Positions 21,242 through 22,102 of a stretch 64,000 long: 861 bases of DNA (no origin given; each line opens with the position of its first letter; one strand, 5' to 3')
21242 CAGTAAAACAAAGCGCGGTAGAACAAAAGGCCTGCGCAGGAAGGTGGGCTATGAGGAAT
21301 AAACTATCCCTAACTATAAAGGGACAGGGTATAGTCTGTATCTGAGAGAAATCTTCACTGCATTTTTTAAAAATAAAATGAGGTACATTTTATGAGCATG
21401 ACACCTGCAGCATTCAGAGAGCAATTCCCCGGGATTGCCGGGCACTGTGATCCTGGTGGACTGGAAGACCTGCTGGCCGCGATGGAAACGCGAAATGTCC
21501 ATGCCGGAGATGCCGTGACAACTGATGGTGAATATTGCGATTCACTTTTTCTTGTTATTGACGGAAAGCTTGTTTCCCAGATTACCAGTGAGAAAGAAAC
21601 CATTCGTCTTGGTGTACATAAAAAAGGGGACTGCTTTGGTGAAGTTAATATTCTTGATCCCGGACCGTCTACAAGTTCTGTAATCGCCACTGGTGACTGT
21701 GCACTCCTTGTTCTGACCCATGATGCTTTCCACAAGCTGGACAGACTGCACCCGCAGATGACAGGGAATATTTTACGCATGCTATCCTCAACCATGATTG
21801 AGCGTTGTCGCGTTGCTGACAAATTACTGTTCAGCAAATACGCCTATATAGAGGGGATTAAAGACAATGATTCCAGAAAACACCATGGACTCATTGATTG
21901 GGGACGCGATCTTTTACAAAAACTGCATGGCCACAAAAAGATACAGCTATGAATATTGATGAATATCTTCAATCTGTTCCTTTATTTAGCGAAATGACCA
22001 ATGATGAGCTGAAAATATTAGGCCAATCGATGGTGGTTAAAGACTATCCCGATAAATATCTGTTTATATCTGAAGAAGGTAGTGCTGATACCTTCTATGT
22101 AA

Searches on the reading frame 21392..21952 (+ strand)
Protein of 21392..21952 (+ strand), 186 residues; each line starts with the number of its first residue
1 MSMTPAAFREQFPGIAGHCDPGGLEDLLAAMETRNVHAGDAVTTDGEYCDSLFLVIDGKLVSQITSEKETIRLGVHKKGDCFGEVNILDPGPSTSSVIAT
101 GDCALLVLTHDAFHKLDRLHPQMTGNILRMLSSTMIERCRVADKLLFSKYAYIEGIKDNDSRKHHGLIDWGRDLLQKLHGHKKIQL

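Call 57: search_protein_families(library=pfam, proteins=[window:21392-21952:+], max_evalue=0.00001)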
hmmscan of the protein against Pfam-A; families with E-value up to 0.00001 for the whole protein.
window:21392-21952:+ (186 aa): 1 family
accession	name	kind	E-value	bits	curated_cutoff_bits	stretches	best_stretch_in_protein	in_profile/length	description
PF00027.35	cNMP_binding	-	3e-17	62.8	27.5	1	34-116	2-85/89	Cyclic nucleotide-binding domain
